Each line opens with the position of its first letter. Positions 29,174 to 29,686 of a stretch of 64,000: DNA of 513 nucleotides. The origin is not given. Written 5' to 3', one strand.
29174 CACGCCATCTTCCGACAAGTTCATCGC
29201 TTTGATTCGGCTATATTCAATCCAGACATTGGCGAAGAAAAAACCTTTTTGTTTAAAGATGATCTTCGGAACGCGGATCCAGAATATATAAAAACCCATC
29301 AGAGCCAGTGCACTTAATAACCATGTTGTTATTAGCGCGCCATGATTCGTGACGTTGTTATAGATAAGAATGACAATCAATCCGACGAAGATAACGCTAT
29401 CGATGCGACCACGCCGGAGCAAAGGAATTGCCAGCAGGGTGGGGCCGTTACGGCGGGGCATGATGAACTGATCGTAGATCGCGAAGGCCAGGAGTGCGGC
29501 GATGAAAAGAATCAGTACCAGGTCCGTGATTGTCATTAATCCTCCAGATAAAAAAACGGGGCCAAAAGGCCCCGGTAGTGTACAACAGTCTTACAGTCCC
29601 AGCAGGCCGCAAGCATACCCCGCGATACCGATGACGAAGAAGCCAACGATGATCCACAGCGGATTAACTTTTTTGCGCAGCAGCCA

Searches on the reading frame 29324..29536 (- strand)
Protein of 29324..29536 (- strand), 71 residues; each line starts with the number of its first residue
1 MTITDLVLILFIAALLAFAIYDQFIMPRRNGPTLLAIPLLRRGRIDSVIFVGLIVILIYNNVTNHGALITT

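Call 60: list_cluster_members(proteins=[window:29324-29536:-, window:29282-29536:-, window:29252-29536:-, window:29225-29536:-, window:29210-29536:-, window:29165-29536:-, window:29231-29536:-, window:29264-29536:-, window:29297-29536:-, window:29189-29536:-])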
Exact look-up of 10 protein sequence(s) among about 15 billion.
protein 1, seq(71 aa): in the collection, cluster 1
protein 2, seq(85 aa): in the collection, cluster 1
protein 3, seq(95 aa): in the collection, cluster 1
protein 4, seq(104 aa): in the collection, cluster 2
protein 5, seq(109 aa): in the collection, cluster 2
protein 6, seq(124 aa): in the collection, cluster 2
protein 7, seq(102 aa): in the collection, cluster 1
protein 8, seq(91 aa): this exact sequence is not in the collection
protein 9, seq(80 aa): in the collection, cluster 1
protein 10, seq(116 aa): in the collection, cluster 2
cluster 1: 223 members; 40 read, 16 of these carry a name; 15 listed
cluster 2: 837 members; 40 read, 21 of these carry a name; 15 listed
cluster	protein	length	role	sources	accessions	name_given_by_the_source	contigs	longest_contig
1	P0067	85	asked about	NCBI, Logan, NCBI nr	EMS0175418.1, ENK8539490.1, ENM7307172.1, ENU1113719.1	DUF986 family protein, partial [Escherichia coli] | DUF986 family protein [Shigella flexneri]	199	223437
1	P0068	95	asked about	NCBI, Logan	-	-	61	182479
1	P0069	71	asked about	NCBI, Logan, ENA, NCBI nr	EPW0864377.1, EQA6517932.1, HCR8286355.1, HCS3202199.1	TPA: DUF986 family protein, partial [Escherichia coli] | DUF986 family protein [Shigella flexneri]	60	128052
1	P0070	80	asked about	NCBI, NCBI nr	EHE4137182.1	DUF986 family protein, partial [Shigella flexneri] | DUF986 family protein [Shigella flexneri]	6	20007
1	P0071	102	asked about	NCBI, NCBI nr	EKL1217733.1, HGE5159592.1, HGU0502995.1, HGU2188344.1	TPA: DUF986 family protein, partial [Escherichia coli] | DUF986 family protein [Escherichia coli]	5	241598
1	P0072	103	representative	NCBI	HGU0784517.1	TPA: DUF986 family protein, partial [Escherichia coli]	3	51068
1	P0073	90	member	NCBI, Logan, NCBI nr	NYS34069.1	DUF986 family protein, partial [Streptococcus danieliae] | DUF986 family protein [Streptococcus danieliae]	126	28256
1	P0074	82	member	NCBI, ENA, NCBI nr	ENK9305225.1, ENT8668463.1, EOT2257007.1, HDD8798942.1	DUF986 family protein, partial [Shigella flexneri] | DUF986 family protein [Escherichia coli]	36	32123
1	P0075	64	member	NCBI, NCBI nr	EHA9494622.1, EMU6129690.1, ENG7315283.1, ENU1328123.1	TPA: DUF986 family protein, partial [Shigella flexneri] | DUF986 family protein [Shigella flexneri]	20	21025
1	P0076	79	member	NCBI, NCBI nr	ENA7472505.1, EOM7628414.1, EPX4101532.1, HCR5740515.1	DUF986 family protein, partial [Shigella flexneri] | DUF986 family protein [Escherichia coli]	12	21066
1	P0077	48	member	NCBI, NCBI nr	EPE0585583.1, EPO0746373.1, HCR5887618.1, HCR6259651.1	TPA: DUF986 family protein, partial [Shigella flexneri] | DUF986 family protein [Escherichia coli]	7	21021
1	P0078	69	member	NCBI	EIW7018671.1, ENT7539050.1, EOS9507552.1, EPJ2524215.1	DUF986 family protein, partial [Shigella flexneri]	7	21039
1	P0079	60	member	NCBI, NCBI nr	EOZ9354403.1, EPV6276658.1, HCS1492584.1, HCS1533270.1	DUF986 family protein, partial [Shigella flexneri] | DUF986 family protein [Shigella flexneri]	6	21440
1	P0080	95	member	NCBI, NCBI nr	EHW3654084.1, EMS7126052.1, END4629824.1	DUF986 family protein, partial [Shigella flexneri] | DUF986 family protein [Shigella flexneri]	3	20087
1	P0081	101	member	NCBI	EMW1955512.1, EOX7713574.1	DUF986 family protein, partial [Shigella flexneri]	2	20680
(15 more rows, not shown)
